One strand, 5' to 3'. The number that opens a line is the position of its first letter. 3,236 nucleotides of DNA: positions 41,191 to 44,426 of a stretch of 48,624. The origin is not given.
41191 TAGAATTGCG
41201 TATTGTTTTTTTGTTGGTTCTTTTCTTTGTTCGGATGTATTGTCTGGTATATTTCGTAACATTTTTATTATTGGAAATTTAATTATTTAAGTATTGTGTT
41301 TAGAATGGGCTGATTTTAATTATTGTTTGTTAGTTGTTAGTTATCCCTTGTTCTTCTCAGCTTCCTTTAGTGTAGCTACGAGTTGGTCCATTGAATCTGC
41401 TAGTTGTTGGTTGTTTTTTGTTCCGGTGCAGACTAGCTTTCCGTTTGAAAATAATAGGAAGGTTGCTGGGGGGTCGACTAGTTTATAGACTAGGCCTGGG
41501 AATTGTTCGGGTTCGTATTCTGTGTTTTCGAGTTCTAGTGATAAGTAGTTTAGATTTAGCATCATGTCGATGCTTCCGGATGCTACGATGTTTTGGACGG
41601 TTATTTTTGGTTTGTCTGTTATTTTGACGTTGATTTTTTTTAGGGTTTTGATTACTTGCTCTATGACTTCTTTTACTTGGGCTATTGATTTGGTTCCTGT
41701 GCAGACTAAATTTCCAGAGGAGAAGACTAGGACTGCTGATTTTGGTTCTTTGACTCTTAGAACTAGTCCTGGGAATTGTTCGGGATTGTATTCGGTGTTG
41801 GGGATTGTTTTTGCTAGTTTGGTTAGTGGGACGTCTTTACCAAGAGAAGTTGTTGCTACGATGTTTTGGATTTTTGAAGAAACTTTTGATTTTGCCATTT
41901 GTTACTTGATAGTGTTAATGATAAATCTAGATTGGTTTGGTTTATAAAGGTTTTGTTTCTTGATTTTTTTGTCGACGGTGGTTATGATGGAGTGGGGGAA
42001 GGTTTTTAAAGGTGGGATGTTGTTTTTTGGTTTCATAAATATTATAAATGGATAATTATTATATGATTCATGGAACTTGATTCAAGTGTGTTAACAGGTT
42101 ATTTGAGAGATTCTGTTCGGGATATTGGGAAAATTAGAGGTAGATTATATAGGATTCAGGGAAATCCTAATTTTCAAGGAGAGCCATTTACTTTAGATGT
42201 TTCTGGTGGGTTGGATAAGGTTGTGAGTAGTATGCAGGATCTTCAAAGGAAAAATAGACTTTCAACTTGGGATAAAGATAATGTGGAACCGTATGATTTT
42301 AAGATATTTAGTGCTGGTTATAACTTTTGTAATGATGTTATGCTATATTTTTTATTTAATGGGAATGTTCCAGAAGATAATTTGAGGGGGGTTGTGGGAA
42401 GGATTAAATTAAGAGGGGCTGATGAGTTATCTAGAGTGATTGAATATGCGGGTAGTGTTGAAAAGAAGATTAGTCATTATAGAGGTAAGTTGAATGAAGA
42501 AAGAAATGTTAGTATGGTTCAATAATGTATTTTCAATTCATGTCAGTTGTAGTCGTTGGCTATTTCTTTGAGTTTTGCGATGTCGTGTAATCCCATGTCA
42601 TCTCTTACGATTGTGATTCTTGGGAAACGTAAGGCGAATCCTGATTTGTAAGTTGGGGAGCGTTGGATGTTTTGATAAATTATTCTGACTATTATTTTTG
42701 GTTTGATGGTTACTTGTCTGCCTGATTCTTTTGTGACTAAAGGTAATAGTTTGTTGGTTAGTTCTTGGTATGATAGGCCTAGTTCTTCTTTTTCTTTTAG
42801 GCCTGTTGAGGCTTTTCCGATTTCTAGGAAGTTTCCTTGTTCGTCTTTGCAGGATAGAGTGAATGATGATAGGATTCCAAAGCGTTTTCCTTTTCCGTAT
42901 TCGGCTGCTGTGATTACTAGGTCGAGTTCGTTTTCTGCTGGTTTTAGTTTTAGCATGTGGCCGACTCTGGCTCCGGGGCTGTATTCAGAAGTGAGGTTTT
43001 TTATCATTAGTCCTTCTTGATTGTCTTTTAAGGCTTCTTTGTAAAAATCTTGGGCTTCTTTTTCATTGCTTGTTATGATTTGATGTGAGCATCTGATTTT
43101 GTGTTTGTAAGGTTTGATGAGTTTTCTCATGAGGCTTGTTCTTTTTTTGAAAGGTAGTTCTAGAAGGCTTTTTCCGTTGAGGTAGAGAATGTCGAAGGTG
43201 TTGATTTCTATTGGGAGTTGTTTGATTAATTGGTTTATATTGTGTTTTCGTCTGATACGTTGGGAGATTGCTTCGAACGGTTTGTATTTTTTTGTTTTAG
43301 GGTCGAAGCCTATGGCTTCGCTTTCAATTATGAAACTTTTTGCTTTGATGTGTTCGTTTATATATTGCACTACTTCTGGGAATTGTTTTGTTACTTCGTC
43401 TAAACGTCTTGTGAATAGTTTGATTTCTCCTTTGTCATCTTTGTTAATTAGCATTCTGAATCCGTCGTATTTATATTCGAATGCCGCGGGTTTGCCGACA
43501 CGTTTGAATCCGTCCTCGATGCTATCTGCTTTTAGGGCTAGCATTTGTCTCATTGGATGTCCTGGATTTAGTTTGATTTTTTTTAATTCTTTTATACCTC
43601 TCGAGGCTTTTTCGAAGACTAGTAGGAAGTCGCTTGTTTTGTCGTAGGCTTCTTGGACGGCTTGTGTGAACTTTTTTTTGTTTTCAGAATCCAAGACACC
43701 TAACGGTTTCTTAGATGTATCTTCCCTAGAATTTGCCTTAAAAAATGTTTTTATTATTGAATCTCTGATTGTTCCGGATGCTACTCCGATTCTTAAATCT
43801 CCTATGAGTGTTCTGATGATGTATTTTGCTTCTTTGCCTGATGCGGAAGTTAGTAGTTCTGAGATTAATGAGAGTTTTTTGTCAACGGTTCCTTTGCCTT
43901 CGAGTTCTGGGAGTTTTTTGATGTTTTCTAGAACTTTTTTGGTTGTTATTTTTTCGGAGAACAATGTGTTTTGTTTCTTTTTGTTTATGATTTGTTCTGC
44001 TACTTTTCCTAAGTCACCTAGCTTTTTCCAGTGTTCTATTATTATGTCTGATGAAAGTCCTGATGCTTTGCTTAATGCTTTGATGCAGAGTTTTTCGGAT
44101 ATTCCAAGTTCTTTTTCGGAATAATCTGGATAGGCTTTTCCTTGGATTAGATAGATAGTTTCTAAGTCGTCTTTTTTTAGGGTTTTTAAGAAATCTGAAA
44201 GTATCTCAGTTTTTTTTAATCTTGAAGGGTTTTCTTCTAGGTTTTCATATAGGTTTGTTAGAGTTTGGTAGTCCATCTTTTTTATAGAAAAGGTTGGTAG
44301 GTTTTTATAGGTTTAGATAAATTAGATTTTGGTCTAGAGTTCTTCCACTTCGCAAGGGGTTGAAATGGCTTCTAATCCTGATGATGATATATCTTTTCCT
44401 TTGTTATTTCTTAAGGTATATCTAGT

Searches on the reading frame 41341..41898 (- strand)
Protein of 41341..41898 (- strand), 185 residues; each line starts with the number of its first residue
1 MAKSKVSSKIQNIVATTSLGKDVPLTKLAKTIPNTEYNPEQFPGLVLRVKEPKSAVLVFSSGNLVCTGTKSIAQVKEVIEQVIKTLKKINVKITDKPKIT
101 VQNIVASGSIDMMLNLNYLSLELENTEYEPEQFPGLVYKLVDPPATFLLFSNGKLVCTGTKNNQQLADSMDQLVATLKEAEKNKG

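Call 29: search_protein_families(library=pfam, proteins=[window:41341-41898:-], max_evalue=0.001)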
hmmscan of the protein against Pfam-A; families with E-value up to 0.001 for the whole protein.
window:41341-41898:- (185 aa): 1 family
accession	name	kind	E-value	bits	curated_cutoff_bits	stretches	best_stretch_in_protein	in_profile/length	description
PF00352.27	TBP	-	2.3e-57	191.2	22.9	2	9-89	3-85/85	Transcription factor TFIID (or TATA-binding protein, TBP)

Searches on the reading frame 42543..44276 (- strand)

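Call 17: search_protein_families(library=pfam, proteins=[window:42543-44276:-], max_evalue=0.001)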
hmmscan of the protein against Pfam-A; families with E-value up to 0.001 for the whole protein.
window:42543-44276:- (577 aa): 3 families
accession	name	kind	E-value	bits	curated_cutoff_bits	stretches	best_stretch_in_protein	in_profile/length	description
PF01068.26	DNA_ligase_A_M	-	9.6e-56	189.1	26.2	1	244-445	1-204/204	ATP dependent DNA ligase domain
PF04675.19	DNA_ligase_A_N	-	8.1e-41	140.5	24.6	1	3-174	2-173/174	DNA ligase N terminus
PF04679.21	DNA_ligase_A_C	-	2e-09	38.2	27.5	1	468-560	4-93/94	ATP dependent DNA ligase C terminal region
